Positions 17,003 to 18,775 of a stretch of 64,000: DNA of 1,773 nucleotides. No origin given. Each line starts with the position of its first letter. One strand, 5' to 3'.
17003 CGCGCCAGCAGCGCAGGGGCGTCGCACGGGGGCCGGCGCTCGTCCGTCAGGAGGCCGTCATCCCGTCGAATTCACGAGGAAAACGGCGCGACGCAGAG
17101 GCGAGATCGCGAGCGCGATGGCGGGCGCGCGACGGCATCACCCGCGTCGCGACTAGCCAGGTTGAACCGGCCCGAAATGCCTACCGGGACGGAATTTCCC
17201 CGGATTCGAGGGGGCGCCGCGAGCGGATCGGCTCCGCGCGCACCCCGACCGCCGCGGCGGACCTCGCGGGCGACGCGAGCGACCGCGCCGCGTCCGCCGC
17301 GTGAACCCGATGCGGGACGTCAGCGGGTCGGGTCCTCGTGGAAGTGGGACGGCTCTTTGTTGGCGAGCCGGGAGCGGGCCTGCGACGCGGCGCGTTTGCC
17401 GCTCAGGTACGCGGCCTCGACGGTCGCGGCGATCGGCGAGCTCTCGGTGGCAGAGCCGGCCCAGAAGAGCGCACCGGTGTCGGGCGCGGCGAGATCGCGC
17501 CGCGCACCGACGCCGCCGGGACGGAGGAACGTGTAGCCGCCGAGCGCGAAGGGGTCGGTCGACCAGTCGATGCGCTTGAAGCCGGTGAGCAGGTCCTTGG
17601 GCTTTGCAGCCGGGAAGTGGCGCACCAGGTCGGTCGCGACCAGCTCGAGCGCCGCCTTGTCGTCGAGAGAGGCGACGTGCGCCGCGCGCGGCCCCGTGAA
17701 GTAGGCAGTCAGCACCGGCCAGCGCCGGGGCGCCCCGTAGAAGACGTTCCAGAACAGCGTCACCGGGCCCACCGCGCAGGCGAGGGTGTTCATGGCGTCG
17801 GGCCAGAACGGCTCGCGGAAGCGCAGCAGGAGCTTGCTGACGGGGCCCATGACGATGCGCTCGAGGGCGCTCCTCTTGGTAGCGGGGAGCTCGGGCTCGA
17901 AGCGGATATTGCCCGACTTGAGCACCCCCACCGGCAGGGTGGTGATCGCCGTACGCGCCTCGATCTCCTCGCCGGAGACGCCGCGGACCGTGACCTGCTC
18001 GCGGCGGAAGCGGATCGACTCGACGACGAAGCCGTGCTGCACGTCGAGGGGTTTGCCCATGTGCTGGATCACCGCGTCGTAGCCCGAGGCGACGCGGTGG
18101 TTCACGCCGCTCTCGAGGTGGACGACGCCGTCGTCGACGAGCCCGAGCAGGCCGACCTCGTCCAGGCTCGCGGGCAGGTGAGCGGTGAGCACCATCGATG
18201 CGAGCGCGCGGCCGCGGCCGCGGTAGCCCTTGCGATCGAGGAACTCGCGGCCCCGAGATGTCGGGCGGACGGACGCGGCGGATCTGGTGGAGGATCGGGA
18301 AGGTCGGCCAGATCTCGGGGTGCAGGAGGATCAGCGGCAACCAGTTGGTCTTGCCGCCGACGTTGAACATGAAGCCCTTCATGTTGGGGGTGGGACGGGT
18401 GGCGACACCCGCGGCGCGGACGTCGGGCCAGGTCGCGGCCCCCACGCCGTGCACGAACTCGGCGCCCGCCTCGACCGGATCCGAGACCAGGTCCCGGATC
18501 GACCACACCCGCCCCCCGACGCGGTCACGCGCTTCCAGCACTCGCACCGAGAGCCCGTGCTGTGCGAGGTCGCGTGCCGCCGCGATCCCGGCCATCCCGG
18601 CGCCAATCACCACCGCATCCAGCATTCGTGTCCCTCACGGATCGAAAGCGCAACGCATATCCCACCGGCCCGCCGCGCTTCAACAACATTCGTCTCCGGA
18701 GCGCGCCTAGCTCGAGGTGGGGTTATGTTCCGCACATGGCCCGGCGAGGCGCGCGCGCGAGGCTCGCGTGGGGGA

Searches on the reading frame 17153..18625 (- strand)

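Call 71: search_protein_families(library=pfam, proteins=[window:17153-18625:-], max_evalue=0.0001)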
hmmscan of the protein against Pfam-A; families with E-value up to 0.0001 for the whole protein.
window:17153-18625:- (490 aa): 7 families
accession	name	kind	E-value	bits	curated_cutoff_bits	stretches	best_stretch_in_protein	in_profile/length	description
PF01593.30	Amino_oxidase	-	2.8e-17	63.6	19.8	1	11-94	1-86/443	Flavin containing amine oxidoreductase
PF13450.12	NAD_binding_8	-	5.1e-12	46.3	21.9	1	6-66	1-52/68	NAD(P)-binding Rossmann-like domain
PF01266.30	DAO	-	2.1e-07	31.3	27.9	1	3-38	1-37/353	FAD dependent oxidoreductase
PF00890.30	FAD_binding_2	-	2.8e-06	27.2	20.4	1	3-38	1-36/414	FAD binding domain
PF07992.20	Pyr_redox_2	-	7.2e-06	26.1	26.1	1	3-40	2-40/291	Pyridine nucleotide-disulphide oxidoreductase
PF01946.23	Thi4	-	2.3e-05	24.2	26.2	1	3-42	19-59/235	Thi4 family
PF12831.13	FAD_oxidored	-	2.6e-05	24.1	27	1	3-39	1-37/416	FAD dependent oxidoreductase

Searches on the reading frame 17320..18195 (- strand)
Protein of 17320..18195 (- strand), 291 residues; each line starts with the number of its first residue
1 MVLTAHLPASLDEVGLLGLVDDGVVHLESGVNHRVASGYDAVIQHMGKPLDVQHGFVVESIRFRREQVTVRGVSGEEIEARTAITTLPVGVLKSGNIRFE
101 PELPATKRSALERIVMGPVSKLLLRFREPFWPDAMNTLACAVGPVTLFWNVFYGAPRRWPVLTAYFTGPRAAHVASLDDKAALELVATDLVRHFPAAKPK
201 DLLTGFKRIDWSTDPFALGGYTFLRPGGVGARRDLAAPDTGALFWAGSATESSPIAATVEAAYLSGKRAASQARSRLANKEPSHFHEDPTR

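Call 32: search_protein_families(library=pfam, proteins=[window:17320-18195:-], max_evalue=0.00001)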
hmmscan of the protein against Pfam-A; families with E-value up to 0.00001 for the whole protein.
window:17320-18195:- (291 aa): 1 family
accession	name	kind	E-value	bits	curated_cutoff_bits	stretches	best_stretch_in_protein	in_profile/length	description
PF01593.30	Amino_oxidase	-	2.3e-40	139.6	19.8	1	34-272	197-441/443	Flavin containing amine oxidoreductase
